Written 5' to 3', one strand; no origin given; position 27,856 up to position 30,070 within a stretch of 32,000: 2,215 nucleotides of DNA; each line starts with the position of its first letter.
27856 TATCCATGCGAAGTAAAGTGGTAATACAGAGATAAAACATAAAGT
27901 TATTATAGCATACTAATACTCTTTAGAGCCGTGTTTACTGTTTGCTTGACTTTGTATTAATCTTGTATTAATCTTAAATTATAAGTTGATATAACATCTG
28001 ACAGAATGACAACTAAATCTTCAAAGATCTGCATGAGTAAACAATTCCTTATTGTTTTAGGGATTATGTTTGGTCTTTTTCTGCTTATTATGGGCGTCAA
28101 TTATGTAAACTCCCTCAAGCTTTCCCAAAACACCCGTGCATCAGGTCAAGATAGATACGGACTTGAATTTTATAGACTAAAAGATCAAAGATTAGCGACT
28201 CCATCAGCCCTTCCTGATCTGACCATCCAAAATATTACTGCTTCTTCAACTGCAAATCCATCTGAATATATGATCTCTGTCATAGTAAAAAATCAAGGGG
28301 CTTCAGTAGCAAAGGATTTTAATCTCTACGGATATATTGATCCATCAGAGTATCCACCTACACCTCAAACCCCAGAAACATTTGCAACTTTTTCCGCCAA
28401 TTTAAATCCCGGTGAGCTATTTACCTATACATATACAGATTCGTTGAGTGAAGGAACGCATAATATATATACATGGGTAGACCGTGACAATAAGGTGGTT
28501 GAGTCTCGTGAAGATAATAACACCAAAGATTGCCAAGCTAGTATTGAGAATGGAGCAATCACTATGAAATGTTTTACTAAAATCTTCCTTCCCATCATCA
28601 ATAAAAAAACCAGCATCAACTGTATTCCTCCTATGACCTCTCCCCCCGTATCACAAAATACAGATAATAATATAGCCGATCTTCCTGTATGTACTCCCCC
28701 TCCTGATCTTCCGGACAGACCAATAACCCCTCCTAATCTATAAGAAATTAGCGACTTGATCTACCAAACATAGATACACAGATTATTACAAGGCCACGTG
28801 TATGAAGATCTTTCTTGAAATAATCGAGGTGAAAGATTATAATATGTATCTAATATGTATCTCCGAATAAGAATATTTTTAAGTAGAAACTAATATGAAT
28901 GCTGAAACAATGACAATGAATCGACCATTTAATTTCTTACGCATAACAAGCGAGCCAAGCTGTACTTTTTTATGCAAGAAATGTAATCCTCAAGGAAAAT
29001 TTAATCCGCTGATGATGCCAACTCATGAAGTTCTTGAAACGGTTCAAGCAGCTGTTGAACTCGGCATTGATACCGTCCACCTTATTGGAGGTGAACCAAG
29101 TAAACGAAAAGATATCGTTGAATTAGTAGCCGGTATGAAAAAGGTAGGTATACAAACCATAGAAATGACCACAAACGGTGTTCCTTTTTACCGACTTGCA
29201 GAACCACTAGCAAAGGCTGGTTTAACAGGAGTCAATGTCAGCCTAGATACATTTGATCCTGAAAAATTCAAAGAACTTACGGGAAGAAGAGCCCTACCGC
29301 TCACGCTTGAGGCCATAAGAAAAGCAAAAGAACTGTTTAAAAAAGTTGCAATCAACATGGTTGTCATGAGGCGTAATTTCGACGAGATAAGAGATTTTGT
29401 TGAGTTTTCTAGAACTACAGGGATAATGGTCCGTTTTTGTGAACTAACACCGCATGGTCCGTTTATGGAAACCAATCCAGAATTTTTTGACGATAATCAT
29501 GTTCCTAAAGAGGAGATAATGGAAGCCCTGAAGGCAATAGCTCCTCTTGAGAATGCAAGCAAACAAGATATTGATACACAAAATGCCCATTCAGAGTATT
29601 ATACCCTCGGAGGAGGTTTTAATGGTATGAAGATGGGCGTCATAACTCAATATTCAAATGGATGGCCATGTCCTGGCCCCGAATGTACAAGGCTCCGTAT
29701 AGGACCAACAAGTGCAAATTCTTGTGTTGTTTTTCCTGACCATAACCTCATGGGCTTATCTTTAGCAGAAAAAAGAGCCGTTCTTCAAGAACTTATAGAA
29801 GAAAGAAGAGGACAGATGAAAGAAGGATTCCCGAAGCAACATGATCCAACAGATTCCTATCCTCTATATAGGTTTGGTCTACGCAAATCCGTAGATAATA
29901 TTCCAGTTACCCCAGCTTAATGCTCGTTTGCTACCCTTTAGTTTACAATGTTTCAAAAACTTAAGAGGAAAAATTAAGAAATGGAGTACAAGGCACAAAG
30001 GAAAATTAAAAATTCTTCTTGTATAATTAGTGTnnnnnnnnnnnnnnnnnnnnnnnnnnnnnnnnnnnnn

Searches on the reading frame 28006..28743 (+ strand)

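Call 8: search_protein_families(library=pfam, proteins=[window:28006-28743:+])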
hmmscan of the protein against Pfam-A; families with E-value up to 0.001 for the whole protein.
window:28006-28743:+ (245 aa): 1 family
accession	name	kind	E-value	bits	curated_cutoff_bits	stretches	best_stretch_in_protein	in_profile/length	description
PF07705.17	CARDB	-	1.1e-13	51.7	22.7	1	70-174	2-99/101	CARDB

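Call 29: search_protein_families(library=ncbifam, proteins=[window:28006-28743:+], max_evalue=0.01)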
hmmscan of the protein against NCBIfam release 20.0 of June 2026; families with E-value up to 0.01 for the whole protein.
window:28006-28743:+ (245 aa): 0 families

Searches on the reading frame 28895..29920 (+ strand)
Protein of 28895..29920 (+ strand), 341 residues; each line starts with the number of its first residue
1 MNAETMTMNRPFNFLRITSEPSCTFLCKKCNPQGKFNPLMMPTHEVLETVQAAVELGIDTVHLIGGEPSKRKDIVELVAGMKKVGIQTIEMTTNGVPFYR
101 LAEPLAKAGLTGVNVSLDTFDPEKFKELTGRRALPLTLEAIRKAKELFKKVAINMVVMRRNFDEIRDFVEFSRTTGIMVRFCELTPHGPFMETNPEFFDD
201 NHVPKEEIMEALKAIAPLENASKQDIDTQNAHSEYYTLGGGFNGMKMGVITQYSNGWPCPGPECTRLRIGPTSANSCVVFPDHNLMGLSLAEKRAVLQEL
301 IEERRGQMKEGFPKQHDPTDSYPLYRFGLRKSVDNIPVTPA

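Call 8: search_protein_families(library=pfam, proteins=[window:28895-29920:+])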
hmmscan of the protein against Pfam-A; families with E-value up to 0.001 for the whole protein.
window:28895-29920:+ (341 aa): 1 family
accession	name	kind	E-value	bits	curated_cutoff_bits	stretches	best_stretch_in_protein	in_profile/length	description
PF04055.27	Radical_SAM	-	5.7e-26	92.1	29.5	1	21-171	5-165/166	Radical SAM superfamily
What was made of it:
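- A radical-SAM gene lies nearby at 28895-29920 (call 8).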

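Call 29: search_protein_families(library=ncbifam, proteins=[window:28895-29920:+], max_evalue=0.01)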
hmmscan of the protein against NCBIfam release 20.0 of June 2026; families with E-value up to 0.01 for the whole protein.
window:28895-29920:+ (341 aa): 41 families (the best 25 are shown)
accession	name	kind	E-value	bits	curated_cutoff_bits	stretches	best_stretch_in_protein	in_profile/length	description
TIGR02666.1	moaA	equivalog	6.3e-48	163.5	284.05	1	8-278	5-278/336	GTP 3',8-cyclase MoaA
TIGR02668.1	moaA_archaeal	equivalog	5e-45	153.8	325.25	1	9-284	6-272/303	GTP 3',8-cyclase MoaA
NF001199.0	PRK00164.2-1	equivalog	1.4e-44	152.5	231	1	9-288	8-277/308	GTP 3',8-cyclase MoaA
TIGR02109.1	PQQ_syn_pqqE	equivalog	1.4e-17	63.7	381.35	1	41-173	37-170/358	pyrroloquinoline quinone biosynthesis protein PqqE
NF045646.2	rSAM_Se_TrsS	equivalog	3e-16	59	490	1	22-216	95-295/441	radical SAM (seleno)protein TrsS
TIGR04055.1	rSAM_NirJ2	equivalog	9.2e-16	58.3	500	1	22-193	9-183/326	putative heme d1 biosynthesis radical SAM protein NirJ2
NF045702.1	rSAM_GDGT_ether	equivalog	3.3e-15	55.7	450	1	36-186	114-267/486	tetraether lipid synthase Tes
TIGR04317.1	W_rSAM_matur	equivalog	2.6e-14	53.1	380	1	22-214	13-212/349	tungsten cofactor oxidoreductase radical SAM maturase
TIGR03962.1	mycofact_rSAM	equivalog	3.3e-13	49.5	265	1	22-189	21-190/339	mycofactocin radical SAM maturase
NF045574.1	sacti_mat_StsB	exception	2e-12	46.7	625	1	22-181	105-263/466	StsB family radical SAM/SPASM domain sactipeptide maturase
TIGR04053.2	TIGR04053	equivalog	2.7e-12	46.6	395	1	22-179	17-180/366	TIGR04053 family radical SAM/SPASM domain-containing protein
TIGR04545.1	rSAM_ahbD_hemeb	equivalog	4.7e-12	46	500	1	22-180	9-170/339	heme b synthase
TIGR04103.1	rSAM_nif11_3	equivalog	1.3e-11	43.7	725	1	23-185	15-178/412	nif11-class peptide radical SAM maturase 3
TIGR04466.1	rSAM_BlsE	equivalog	2.4e-11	43.7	400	1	22-171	12-161/327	cytosylglucuronate decarboxylase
TIGR04251.1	SCM_rSAM_ScmF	equivalog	2.9e-11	43.4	400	1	23-186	14-184/353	SynChlorMet cassette radical SAM/SPASM protein ScmF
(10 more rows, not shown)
